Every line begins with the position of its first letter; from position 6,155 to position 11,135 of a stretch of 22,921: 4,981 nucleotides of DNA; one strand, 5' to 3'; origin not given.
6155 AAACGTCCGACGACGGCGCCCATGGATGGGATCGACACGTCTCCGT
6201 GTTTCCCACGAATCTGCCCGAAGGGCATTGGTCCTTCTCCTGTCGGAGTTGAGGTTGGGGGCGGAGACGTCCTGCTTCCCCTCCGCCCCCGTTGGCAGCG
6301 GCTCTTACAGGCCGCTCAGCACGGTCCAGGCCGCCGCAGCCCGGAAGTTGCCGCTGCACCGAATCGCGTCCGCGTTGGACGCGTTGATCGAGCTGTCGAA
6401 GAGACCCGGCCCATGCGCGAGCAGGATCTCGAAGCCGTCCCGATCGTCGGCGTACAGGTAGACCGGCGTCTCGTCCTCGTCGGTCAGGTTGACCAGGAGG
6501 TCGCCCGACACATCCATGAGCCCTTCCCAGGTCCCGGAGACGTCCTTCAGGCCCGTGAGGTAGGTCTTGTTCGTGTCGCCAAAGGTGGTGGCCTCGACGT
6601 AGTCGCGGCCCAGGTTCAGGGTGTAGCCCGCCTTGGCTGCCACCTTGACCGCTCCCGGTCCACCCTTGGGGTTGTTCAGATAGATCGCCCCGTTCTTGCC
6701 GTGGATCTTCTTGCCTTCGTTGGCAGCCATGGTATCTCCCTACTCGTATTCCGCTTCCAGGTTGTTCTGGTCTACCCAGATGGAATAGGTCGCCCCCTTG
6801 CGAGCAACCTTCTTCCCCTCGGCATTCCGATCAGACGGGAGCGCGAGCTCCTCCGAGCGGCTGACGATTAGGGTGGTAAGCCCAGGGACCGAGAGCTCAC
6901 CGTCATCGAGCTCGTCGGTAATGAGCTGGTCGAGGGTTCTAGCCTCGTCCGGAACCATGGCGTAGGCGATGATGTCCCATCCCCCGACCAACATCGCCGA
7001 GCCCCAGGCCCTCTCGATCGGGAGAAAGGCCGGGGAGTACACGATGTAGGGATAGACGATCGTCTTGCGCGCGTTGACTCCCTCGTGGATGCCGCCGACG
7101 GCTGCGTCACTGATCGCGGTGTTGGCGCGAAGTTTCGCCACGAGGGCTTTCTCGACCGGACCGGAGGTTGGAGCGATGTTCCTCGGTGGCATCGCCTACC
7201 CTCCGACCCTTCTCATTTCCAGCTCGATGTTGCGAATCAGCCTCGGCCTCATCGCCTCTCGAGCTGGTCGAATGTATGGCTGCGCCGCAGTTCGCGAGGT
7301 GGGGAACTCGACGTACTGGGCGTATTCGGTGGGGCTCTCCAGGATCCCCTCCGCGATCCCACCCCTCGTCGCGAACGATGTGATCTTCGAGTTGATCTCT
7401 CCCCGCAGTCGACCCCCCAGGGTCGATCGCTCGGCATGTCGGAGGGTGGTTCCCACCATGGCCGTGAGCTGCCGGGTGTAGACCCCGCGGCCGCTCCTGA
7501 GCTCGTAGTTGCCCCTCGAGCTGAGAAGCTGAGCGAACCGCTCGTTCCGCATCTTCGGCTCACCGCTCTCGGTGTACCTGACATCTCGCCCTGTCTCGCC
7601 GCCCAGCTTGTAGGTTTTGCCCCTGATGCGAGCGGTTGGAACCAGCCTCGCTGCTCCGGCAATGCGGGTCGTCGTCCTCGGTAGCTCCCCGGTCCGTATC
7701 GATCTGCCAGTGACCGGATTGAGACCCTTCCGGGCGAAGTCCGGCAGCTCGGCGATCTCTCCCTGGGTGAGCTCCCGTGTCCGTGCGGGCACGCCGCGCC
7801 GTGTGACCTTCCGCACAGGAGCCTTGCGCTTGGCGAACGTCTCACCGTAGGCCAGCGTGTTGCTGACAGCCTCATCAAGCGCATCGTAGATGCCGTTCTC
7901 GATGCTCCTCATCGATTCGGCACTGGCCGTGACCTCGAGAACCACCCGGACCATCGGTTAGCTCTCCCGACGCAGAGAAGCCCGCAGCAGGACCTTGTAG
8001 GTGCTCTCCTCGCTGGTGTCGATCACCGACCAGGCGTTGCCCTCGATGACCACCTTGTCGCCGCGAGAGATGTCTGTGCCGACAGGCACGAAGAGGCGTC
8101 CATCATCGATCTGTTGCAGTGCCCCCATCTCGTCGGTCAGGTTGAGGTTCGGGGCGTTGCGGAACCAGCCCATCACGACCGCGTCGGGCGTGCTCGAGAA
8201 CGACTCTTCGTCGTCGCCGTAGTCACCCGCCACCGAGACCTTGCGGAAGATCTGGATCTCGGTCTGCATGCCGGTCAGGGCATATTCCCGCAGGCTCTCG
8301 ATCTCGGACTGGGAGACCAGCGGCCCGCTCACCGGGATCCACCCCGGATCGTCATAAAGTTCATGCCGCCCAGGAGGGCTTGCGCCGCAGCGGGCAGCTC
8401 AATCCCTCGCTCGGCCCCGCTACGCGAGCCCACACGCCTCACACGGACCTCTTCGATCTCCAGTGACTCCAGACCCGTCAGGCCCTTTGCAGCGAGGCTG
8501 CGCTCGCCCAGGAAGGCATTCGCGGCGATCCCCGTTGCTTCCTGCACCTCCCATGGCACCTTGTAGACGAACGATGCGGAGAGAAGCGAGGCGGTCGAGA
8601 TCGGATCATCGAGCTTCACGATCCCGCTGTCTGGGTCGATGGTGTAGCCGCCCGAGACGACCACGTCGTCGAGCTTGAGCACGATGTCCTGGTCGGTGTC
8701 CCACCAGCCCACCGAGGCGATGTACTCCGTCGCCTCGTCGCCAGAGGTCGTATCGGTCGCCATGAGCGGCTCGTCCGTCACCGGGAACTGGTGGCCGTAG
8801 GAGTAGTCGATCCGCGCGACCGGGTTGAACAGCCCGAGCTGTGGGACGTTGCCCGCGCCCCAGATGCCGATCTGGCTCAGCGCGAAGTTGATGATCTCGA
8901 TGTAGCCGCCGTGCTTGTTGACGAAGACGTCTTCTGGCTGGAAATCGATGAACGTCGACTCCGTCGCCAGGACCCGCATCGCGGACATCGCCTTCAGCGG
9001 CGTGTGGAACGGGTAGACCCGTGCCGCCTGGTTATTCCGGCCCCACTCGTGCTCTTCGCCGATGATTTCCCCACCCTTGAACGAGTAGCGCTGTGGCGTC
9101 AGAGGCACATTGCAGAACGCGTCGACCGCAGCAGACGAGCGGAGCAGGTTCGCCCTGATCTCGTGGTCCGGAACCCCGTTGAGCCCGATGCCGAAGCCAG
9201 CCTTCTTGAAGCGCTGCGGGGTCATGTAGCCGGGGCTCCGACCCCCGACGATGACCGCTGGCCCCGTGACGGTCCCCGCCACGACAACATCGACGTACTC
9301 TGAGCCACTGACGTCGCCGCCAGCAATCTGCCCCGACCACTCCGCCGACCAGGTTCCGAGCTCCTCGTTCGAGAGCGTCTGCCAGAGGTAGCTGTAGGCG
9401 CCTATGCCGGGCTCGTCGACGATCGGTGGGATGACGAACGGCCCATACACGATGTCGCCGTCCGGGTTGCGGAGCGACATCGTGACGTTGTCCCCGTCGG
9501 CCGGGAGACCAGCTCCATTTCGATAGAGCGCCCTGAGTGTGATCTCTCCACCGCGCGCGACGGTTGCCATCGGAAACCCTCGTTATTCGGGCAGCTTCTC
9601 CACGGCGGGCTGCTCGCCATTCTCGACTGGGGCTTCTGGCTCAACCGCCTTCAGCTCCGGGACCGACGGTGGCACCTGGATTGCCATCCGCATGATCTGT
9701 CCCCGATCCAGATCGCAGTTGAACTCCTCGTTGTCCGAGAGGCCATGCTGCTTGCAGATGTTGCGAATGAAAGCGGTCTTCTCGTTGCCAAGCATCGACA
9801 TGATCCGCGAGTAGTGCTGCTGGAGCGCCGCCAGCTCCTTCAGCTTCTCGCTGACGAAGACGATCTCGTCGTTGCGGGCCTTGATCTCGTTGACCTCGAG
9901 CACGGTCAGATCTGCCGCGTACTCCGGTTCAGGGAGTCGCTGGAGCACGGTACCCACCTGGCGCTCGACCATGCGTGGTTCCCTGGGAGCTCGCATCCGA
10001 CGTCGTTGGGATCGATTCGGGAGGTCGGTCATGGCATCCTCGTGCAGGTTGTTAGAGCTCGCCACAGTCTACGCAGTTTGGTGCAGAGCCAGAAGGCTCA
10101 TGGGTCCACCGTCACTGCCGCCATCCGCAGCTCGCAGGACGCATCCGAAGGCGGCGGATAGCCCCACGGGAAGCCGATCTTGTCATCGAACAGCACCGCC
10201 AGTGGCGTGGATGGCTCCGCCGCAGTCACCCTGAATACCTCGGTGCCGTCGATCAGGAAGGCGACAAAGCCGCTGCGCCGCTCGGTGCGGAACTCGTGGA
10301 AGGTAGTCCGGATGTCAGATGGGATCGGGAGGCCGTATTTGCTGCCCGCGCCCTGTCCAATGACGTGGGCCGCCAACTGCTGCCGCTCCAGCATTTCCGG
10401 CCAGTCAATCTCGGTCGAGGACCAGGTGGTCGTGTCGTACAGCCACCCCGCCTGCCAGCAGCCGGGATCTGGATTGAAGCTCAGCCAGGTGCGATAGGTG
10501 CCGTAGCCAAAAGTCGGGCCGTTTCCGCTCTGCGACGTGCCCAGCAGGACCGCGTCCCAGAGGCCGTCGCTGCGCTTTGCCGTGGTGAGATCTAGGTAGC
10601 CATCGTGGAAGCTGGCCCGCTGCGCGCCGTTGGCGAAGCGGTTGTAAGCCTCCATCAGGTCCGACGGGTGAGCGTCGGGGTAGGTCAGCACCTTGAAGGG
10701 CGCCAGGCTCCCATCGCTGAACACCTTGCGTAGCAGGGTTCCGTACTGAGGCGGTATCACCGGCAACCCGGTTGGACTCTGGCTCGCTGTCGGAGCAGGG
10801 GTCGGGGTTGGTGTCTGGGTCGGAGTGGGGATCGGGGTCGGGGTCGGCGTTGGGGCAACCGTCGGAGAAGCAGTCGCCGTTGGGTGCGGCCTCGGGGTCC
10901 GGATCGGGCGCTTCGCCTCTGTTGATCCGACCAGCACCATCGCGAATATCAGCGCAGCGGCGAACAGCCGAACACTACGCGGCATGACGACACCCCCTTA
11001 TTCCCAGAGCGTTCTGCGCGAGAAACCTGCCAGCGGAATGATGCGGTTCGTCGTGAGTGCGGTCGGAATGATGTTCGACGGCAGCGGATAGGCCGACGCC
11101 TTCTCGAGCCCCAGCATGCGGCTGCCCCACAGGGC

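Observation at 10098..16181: Seven-gene Ala/Gly/Thr/Ser-rich module between the capsid gene and the connector genes: candidate capsid fibre/decoration system of unknown families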

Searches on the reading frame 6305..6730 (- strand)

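Call 6: search_protein_families(library=pfam, proteins=[window:6305-6730:-], max_evalue=0.1)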
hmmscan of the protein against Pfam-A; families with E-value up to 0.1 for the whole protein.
window:6305-6730:- (141 aa): 0 families

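Call 81: search_protein_families(library=phrogs, proteins=[window:6305-6730:-], max_evalue=0.01)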
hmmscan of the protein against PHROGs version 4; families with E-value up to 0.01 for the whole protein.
window:6305-6730:- (141 aa): 3 families
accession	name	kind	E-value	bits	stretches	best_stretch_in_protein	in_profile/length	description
phrog_10528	-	tail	1.1e-05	26.4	1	10-77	6-72/142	major tail protein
phrog_9522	-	tail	0.00055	20.3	1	42-96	32-91/241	major tail protein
phrog_1407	-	tail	0.0017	18.9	1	2-76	19-94/258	major tail protein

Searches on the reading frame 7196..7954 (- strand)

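Call 6: search_protein_families(library=pfam, proteins=[window:7196-7954:-], max_evalue=0.1)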
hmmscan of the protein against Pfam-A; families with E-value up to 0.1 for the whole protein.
window:7196-7954:- (252 aa): 2 families
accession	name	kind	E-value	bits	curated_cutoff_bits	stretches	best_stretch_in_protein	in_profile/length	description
PF04883.17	HK97-gp10_like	-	0.016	16.6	21.4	0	163-217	22-77/78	Bacteriophage HK97-gp10, putative tail-component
PF24875.1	DUF7736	-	0.092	13.4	25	0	76-102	23-49/59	Domain of unknown function (DUF7736)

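Call 81: search_protein_families(library=phrogs, proteins=[window:7196-7954:-], max_evalue=0.01)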
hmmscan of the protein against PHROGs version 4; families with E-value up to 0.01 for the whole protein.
window:7196-7954:- (252 aa): 2 families
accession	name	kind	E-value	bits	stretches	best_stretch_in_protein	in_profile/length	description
phrog_5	-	connector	6.1e-09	37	1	181-249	140-207/239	tail completion or Neck1 protein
phrog_21196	-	unknown function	0.00056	20.7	1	201-230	24-53/193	-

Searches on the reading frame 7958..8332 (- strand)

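Call 6: search_protein_families(library=pfam, proteins=[window:7958-8332:-], max_evalue=0.1)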
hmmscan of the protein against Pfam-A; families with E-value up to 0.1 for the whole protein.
window:7958-8332:- (124 aa): 0 families

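Call 81: search_protein_families(library=phrogs, proteins=[window:7958-8332:-], max_evalue=0.01)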
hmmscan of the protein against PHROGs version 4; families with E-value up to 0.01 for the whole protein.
window:7958-8332:- (124 aa): 1 family
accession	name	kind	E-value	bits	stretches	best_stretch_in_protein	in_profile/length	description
phrog_501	-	connector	0.0015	19.6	1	22-104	5-89/115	head closure Hc1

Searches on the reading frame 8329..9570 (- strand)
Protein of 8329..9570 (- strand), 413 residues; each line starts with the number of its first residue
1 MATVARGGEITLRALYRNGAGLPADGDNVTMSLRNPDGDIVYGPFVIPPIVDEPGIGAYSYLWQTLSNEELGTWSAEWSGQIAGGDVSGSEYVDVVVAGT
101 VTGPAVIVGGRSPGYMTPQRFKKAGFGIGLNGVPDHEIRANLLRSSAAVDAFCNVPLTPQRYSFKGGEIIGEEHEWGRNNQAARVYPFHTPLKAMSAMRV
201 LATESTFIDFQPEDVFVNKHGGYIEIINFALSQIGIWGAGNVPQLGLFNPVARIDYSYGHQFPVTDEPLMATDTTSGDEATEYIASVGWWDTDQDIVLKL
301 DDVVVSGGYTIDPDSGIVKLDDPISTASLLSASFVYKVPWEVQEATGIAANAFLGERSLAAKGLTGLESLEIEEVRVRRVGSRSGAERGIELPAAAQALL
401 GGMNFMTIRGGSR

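Call 4: search_protein_families(library=pfam, proteins=[window:8329-9570:-], max_evalue=1)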
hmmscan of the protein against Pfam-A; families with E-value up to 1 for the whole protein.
window:8329-9570:- (413 aa): 2 families
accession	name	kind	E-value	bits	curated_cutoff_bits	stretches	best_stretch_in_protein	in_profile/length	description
PF01835.25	MG2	-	0.0095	16.7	32.8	1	9-82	16-84/96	MG2 domain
PF09343.15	DUF2460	-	0.17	11.7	30.4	1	297-339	133-176/205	Conserved hypothetical protein 2217 (DUF2460)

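Call 5: search_protein_families(library=phrogs, proteins=[window:8329-9570:-], max_evalue=0.1)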
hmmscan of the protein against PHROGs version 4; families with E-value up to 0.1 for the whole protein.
window:8329-9570:- (413 aa): 2 families
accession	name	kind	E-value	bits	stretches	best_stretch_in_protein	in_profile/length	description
phrog_33358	-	unknown function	5.7e-06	27.3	1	4-100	4-99/233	-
phrog_442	-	connector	0.012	15.9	0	104-162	76-132/270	head-tail adaptor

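Call 59: search_solved_structures(query=window:8329-9570:-, max_evalue=1)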
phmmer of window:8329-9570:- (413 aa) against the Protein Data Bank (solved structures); distinct sequences matched with E-value up to 1: 0.

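Call 61: search_protein_families(library=ncbifam, proteins=[window:8329-9570:-], max_evalue=0.1)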
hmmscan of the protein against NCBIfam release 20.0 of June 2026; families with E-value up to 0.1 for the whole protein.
window:8329-9570:- (413 aa): 0 families

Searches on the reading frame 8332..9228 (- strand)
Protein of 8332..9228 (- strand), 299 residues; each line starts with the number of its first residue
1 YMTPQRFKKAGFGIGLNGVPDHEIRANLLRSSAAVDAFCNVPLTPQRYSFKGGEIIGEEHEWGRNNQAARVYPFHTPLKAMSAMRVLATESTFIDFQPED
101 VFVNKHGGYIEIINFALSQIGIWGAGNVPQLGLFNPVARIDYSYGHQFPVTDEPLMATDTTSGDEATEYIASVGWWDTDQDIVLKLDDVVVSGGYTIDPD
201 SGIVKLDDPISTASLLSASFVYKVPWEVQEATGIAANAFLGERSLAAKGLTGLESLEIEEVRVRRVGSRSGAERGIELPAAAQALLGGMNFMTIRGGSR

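Call 112: search_protein_families(library=phrogs, proteins=[window:8332-9228:-], max_evalue=0.05)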
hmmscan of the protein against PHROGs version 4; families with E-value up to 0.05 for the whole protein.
window:8332-9228:- (299 aa): 1 family
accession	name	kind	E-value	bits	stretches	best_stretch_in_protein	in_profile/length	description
phrog_442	-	connector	0.045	14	0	2-48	88-132/270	head-tail adaptor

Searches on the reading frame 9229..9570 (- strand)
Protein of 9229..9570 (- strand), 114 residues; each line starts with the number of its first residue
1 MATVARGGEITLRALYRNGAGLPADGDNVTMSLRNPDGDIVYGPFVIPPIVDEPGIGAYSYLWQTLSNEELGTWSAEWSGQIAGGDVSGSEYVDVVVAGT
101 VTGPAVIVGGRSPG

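Call 92: search_solved_structures(query=A9, max_evalue=5)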
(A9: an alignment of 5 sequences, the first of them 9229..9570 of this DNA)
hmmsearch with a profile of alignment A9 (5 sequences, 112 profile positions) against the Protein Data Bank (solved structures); distinct sequences matched with E-value up to 5: 7.
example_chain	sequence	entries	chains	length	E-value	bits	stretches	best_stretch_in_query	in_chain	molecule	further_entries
5a42_A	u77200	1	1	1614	0.015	18.4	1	7-74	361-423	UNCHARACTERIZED LIPOPROTEIN YFHM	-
4ziq_A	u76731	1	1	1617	0.015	18.4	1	7-74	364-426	Uncharacterized lipoprotein YfhM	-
4rtd_A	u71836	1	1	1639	0.016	18.4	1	7-74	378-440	Uncharacterized lipoprotein YfhM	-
6ygq_A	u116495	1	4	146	0.27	14.4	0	30-75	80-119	PA-I Galactophilic Lectin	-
6h9c_D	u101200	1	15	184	1.3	12.2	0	23-49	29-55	VP7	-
2e7m_A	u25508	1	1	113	1.3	12.1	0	35-71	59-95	Protein KIAA0319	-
1bee_A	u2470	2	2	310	1.8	11.7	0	52-87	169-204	HALOALKANE DEHALOGENASE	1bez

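Call 93: search_protein_families(library=pfam, alignment_id=A9, max_evalue=1)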
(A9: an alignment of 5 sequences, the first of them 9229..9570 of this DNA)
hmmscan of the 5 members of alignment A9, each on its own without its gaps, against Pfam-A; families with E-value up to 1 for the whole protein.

A. member 1, window:9229-9570:- (114 aa): 1 family
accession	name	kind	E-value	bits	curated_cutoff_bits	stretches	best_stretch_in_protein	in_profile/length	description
PF01835.25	MG2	-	0.00081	20.1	32.8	1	9-83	16-85/96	MG2 domain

B. families by the number of members that match (of 5 scanned): 1 family
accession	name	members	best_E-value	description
PF01835.25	MG2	3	0.00011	MG2 domain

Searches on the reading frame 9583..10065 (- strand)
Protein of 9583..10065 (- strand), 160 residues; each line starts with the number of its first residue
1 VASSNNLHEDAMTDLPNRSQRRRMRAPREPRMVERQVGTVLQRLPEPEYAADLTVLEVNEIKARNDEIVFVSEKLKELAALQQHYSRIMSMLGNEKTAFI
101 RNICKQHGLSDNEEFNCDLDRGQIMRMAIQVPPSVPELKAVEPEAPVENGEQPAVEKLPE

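Call 4: search_protein_families(library=pfam, proteins=[window:9583-10065:-], max_evalue=1)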
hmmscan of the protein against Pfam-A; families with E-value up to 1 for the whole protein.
window:9583-10065:- (160 aa): 1 family
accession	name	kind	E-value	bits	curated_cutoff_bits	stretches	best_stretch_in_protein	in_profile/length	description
PF20306.3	Sp-DndD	-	0.08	13.5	27.2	0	100-111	6-17/51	Small protein found in certain Dnd DNA modification systems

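Call 5: search_protein_families(library=phrogs, proteins=[window:9583-10065:-], max_evalue=0.1)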
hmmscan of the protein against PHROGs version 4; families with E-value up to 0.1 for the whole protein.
window:9583-10065:- (160 aa): 0 families

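Call 61: search_protein_families(library=ncbifam, proteins=[window:9583-9972:-], max_evalue=0.1)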
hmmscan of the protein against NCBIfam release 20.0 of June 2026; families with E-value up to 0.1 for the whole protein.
window:9583-9972:- (129 aa): 0 families

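Call 112: search_protein_families(library=phrogs, proteins=[window:9586-10032:-], max_evalue=0.05)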
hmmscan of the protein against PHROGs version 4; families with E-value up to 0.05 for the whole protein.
window:9586-10032:- (149 aa): 0 families

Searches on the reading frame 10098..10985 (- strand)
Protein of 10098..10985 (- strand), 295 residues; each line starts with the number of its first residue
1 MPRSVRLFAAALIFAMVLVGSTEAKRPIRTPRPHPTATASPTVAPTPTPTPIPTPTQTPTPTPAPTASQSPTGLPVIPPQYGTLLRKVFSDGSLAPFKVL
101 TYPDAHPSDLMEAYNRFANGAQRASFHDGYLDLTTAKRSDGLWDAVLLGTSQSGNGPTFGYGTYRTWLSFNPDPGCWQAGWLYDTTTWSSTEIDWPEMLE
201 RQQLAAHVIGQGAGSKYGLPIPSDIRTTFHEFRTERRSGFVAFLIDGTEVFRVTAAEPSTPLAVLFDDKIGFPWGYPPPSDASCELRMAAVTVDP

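Call 4: search_protein_families(library=pfam, proteins=[window:10098-10985:-], max_evalue=1)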
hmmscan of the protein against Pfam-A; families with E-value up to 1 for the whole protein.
window:10098-10985:- (295 aa): 1 family
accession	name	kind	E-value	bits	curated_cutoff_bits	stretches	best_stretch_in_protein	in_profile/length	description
PF00722.28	Glyco_hydro_16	-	1.2e-07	31.8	22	1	126-258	16-140/175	Glycosyl hydrolases family 16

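Call 5: search_protein_families(library=phrogs, proteins=[window:10098-10985:-], max_evalue=0.1)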
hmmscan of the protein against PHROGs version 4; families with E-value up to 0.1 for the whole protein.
window:10098-10985:- (295 aa): 1 family
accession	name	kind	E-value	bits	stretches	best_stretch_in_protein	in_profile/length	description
phrog_15511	-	unknown function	0.015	15.4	1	27-73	210-256/511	-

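Call 61: search_protein_families(library=ncbifam, proteins=[window:10098-10985:-], max_evalue=0.1)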
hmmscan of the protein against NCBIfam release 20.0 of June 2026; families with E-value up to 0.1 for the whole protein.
window:10098-10985:- (295 aa): 1 family
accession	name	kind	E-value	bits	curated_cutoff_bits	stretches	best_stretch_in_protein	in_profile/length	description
NF041057.1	Rcas_1661_fam_Se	equivalog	0.049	13.2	190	1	12-72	3-62/247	Rcas_1661 family thioredoxin-like (seleno)lipoprotein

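Call 80: search_solved_structures(query=window:10098-10985:-, max_evalue=0.01, show_alignments=1)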
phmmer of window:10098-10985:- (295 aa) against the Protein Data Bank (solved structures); distinct sequences matched with E-value up to 0.01: 6.
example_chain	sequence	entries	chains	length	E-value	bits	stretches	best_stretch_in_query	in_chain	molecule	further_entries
9vmv_A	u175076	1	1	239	9.5e-06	28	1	105-260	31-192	Beta-1,3-glucanase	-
9voq_A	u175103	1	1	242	9.9e-06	28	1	105-260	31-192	Beta-1,3-glucanase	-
9voo_A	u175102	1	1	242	2.4e-05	26.7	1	105-260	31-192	Hydrolase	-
3atg_A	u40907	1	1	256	0.00023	23.5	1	106-260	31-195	GLUCANASE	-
3wvj_A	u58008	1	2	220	0.0027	20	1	156-266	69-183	Beta-glucanase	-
3i4i_A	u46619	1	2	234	0.0059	18.9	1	157-263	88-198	1,3-1,4-beta-glucanase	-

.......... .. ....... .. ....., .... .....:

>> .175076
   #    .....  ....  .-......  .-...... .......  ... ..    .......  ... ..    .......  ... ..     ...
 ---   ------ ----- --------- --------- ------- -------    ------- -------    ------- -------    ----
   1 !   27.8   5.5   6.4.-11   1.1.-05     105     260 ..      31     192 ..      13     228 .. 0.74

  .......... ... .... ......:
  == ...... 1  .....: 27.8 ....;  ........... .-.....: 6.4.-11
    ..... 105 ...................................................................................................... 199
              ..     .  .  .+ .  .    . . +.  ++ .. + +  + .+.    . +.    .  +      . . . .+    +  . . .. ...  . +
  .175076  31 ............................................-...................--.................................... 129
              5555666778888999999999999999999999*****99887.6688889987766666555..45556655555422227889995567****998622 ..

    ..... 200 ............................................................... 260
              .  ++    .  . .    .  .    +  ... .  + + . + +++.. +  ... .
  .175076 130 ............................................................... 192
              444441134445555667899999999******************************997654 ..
